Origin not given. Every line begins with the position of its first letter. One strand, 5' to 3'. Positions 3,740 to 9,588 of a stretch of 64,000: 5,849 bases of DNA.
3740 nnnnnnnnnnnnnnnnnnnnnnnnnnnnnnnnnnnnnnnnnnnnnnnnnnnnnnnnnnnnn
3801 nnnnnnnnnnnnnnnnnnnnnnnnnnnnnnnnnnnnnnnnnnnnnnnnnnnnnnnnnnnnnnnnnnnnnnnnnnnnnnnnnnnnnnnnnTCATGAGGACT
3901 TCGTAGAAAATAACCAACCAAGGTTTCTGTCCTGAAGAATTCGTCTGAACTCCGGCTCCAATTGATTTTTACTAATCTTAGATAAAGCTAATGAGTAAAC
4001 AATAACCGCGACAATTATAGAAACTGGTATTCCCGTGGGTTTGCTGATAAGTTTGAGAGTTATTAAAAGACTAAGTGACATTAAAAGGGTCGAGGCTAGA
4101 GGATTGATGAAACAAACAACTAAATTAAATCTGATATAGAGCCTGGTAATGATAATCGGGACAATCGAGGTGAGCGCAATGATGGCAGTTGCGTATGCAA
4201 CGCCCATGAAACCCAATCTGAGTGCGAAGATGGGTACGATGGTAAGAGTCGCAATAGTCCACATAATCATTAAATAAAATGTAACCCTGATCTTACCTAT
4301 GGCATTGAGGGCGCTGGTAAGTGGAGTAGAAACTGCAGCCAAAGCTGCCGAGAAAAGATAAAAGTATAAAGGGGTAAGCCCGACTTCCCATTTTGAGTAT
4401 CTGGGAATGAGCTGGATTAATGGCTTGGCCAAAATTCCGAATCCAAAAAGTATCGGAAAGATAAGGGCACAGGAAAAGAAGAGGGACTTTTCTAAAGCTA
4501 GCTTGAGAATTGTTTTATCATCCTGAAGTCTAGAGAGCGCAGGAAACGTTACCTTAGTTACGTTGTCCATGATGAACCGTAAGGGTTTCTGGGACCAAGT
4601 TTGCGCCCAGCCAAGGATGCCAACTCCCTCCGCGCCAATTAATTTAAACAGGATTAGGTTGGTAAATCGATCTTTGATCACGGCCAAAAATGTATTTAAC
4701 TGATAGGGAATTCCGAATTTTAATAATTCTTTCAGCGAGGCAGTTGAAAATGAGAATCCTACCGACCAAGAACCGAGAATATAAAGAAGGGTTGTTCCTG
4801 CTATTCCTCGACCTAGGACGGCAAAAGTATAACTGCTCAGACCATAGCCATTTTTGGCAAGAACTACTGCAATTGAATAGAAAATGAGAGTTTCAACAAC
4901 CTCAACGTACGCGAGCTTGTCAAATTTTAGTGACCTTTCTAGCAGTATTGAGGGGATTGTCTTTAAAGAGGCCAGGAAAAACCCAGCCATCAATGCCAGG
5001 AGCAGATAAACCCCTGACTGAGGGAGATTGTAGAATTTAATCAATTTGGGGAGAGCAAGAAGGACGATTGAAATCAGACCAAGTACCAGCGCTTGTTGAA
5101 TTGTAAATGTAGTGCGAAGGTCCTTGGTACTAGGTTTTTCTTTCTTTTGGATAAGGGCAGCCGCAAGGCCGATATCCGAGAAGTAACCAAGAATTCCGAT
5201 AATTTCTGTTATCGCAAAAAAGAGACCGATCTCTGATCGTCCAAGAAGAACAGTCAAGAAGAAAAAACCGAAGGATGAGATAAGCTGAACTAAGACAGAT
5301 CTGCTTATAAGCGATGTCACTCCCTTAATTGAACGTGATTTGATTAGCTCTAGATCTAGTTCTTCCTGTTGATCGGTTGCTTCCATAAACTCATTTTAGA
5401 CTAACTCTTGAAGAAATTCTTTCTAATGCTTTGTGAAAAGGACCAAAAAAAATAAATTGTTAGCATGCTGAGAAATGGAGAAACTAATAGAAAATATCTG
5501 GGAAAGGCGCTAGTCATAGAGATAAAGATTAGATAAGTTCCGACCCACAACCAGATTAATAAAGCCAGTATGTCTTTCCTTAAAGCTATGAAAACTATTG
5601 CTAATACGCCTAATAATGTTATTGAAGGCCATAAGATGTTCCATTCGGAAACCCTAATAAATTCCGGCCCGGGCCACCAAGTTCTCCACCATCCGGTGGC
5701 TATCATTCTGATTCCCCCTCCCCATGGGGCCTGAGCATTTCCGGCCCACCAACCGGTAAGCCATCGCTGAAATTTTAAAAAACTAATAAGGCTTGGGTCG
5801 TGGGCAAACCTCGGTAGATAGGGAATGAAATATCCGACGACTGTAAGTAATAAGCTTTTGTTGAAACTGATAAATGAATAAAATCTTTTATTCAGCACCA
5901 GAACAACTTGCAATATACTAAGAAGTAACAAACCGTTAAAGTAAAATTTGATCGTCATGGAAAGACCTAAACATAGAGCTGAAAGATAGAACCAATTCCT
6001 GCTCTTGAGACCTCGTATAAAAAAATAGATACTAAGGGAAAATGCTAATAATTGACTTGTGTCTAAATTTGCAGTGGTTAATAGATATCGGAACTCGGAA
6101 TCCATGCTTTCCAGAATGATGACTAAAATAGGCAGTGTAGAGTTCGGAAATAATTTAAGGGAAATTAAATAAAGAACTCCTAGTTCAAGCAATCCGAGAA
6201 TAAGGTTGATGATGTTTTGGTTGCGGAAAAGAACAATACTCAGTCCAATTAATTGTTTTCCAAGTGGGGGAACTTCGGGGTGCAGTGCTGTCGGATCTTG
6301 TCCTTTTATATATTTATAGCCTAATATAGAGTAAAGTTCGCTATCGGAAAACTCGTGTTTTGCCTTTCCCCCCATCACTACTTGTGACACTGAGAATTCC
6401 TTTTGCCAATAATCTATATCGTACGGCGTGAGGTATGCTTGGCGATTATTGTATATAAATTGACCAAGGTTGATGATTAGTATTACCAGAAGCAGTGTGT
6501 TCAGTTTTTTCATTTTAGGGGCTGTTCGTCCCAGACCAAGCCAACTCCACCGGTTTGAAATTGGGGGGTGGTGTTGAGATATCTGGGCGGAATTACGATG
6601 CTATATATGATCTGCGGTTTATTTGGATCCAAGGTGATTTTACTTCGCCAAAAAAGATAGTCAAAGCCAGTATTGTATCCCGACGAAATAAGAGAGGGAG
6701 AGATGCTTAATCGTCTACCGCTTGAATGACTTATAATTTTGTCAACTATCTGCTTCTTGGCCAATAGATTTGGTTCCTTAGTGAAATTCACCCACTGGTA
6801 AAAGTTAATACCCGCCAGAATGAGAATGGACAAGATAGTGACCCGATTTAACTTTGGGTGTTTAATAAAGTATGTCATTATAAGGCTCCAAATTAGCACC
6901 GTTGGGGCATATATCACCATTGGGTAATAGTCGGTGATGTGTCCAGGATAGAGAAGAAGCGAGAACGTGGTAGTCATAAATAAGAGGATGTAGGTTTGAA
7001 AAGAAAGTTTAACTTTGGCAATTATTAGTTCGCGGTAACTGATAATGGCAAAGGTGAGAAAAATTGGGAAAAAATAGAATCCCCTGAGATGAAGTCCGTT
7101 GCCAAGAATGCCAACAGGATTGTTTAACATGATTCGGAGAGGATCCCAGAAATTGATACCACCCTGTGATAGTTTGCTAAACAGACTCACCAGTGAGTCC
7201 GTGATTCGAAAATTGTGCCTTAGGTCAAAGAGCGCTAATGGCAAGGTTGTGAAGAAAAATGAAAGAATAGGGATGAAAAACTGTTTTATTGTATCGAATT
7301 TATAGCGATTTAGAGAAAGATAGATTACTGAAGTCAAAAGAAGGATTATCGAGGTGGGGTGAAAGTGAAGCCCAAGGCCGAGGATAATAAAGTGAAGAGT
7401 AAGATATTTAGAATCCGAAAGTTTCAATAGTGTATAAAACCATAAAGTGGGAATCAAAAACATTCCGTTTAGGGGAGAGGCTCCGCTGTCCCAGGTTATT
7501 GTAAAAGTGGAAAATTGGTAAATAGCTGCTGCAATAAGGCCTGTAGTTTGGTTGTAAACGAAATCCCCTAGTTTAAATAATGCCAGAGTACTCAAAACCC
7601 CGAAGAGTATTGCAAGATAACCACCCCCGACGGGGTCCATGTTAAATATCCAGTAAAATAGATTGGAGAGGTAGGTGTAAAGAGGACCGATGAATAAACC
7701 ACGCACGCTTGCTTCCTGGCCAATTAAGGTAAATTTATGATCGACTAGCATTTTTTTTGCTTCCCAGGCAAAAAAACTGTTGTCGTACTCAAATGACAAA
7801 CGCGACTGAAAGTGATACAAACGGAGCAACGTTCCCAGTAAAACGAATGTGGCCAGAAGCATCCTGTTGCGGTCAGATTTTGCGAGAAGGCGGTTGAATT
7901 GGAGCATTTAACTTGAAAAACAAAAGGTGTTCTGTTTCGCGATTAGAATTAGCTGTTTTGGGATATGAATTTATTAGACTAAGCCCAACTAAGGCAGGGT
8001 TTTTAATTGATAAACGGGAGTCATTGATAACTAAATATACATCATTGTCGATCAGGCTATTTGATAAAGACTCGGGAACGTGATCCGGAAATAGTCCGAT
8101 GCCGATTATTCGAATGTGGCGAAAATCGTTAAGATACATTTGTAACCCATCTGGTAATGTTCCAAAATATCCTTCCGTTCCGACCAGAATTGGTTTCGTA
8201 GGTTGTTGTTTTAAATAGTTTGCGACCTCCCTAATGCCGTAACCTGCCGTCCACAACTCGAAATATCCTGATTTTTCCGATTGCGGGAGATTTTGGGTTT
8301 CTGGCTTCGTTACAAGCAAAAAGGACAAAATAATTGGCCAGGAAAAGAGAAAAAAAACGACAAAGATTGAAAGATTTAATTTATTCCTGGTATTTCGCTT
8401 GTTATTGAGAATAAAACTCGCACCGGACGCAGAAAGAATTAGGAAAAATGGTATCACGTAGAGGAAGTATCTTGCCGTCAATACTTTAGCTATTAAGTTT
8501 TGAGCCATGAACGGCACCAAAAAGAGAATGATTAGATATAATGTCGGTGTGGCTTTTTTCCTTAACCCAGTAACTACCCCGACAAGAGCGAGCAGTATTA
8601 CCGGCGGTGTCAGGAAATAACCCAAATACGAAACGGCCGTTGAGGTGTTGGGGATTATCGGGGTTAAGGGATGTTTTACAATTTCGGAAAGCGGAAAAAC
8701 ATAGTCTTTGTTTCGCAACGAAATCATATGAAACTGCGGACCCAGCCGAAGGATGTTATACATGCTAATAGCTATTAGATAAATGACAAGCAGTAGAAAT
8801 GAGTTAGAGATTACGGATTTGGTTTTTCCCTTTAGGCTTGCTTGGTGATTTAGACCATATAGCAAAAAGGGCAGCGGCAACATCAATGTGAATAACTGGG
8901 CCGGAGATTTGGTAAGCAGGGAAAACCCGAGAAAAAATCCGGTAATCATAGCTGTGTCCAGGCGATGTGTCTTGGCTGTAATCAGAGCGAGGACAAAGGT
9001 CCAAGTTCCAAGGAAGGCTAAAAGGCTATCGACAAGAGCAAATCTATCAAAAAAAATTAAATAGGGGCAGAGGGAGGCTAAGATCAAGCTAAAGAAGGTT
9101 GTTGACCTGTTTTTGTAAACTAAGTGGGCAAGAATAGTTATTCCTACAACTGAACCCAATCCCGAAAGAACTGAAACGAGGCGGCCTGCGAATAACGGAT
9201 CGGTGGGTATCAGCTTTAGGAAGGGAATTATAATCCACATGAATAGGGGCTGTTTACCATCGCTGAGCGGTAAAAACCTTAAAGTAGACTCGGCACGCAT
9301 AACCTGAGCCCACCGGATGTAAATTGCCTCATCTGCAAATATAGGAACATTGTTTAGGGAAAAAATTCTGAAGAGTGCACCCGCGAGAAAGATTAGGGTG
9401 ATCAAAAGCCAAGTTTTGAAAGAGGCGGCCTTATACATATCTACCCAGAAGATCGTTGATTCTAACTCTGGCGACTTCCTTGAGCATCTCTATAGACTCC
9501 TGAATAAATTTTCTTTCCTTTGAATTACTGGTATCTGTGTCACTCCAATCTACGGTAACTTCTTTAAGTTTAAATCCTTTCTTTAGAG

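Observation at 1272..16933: About 16-kb polyprenyl-phosphate-sugar glycosylation supercluster: five Dpm1-like GT2 synthases, six or seven GT-C membrane transferases and a Wzx flippase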

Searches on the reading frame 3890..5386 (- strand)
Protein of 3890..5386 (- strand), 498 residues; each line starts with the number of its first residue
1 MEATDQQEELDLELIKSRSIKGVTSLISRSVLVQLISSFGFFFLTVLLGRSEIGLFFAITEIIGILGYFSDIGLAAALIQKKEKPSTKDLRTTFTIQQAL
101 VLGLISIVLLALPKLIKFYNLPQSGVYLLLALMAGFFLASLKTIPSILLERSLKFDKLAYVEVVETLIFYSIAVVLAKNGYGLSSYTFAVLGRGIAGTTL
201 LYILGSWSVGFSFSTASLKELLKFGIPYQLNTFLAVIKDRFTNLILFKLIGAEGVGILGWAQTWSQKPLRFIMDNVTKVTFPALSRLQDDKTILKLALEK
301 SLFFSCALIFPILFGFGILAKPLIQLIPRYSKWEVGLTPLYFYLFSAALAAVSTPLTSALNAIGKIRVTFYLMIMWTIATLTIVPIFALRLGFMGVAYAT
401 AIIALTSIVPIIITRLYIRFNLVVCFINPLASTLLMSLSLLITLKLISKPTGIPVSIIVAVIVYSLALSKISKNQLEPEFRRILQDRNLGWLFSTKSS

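Call 3: search_protein_families(library=pfam, proteins=[window:3890-5386:-], max_evalue=0.01)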
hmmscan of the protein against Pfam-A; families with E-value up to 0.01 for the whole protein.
window:3890-5386:- (498 aa): 2 families
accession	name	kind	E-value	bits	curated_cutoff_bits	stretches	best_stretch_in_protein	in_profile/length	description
PF13440.11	Polysacc_synt_3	-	1.3e-44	153.1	23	1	45-327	3-283/293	Polysaccharide biosynthesis protein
PF01943.22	Polysacc_synt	-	4.6e-21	75.9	28.2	1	20-288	2-274/274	Polysaccharide biosynthesis protein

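Call 10: search_protein_families(library=ncbifam, proteins=[window:3890-5386:-], max_evalue=0.01)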
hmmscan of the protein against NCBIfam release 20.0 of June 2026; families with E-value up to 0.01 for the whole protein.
window:3890-5386:- (498 aa): 3 families
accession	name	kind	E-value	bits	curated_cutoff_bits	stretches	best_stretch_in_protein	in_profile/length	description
NF007773.0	PRK10459.1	equivalog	6e-37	127.8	273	1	30-466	18-462/492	MOP flippase family protein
NF058658.1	Oglyco_Wzx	exception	2.1e-29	102.9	720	1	18-473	9-465/478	O-glycosylation flippase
NF047674.1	TeichurnBiosyTuaB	equivalog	1.8e-23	83.3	580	1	15-469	4-467/469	teichuronic acid biosynthesis protein TuaB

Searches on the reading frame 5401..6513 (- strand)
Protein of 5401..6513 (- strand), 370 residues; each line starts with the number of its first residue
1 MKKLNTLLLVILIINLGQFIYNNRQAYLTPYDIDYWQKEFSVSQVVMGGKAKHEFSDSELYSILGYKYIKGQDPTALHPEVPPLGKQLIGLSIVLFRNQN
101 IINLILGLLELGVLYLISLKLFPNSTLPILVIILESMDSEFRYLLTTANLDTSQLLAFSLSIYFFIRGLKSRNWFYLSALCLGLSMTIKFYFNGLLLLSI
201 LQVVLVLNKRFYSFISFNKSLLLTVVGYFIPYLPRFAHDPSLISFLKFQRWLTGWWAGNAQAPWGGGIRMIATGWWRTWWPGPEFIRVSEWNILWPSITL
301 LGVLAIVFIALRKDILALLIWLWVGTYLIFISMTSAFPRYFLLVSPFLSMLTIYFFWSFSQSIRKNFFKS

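Call 3: search_protein_families(library=pfam, proteins=[window:5401-6513:-], max_evalue=0.01)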
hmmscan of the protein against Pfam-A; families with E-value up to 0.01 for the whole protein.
window:5401-6513:- (370 aa): 1 family
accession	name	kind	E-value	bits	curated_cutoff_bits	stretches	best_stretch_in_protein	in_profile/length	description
PF13231.12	PMT_2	-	3.1e-09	37.7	26.1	1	82-225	3-149/160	Dolichyl-phosphate-mannose-protein mannosyltransferase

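Call 10: search_protein_families(library=ncbifam, proteins=[window:5401-6513:-], max_evalue=0.01)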
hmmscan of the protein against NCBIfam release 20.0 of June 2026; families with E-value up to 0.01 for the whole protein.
window:5401-6513:- (370 aa): 0 families

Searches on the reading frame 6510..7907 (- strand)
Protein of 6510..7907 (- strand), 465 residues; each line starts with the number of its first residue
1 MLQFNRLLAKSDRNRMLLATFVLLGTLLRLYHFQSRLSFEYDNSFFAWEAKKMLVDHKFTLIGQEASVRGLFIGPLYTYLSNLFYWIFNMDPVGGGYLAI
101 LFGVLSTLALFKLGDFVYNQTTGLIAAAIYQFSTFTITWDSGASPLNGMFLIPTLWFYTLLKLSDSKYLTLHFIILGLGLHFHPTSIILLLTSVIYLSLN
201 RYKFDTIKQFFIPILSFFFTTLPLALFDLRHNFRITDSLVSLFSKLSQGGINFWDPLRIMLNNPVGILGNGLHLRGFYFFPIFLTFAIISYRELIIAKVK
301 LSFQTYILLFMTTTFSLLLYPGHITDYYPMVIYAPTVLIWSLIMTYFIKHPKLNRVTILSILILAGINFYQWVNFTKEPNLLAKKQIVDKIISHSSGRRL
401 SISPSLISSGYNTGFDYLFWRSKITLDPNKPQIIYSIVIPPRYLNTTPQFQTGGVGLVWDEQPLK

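Call 3: search_protein_families(library=pfam, proteins=[window:6510-7907:-], max_evalue=0.01)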
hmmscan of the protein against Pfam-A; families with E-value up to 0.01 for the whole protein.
window:6510-7907:- (465 aa): 1 family
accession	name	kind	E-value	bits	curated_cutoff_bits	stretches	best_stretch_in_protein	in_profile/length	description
PF13231.12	PMT_2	-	1.9e-09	38.4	26.1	1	75-211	4-145/160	Dolichyl-phosphate-mannose-protein mannosyltransferase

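Call 10: search_protein_families(library=ncbifam, proteins=[window:6510-7907:-], max_evalue=0.01)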
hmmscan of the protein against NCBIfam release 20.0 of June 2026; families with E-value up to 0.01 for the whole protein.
window:6510-7907:- (465 aa): 0 families

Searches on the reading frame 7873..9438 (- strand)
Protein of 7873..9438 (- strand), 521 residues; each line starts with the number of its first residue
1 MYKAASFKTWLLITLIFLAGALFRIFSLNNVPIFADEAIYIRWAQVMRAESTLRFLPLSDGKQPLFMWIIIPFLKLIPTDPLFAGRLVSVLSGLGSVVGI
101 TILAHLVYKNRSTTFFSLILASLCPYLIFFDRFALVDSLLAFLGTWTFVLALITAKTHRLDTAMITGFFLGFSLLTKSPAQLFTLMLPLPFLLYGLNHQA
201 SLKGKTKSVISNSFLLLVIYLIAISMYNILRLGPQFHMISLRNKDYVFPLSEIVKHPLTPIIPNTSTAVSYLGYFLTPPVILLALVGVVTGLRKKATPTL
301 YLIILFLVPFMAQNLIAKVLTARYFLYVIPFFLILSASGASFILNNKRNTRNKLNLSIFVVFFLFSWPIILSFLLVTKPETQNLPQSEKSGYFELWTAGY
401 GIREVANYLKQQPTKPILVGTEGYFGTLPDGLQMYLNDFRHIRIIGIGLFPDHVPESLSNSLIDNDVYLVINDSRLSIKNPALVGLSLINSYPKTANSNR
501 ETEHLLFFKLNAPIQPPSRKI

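Call 3: search_protein_families(library=pfam, proteins=[window:7873-9438:-], max_evalue=0.01)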
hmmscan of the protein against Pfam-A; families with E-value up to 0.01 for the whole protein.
window:7873-9438:- (521 aa): 2 families
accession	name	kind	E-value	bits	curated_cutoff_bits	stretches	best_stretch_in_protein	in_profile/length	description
PF13231.12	PMT_2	-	5.5e-08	33.6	26.1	1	64-218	4-154/160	Dolichyl-phosphate-mannose-protein mannosyltransferase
PF02366.24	PMT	-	2e-05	24.7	22.7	1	61-227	61-231/245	Dolichyl-phosphate-mannose-protein mannosyltransferase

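Call 10: search_protein_families(library=ncbifam, proteins=[window:7873-9438:-], max_evalue=0.01)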
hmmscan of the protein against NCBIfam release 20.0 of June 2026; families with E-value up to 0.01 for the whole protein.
window:7873-9438:- (521 aa): 1 family
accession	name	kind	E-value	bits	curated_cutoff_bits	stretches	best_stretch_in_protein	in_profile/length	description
TIGR03663.1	TIGR03663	subfamily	5.8e-08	32.2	126.25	1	11-230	2-216/435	flippase activity-associated protein Agl23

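Call 54: search_solved_structures(query=window:7873-9438:-, max_evalue=1)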
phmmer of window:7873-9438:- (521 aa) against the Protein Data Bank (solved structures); distinct sequences matched with E-value up to 1: 0.
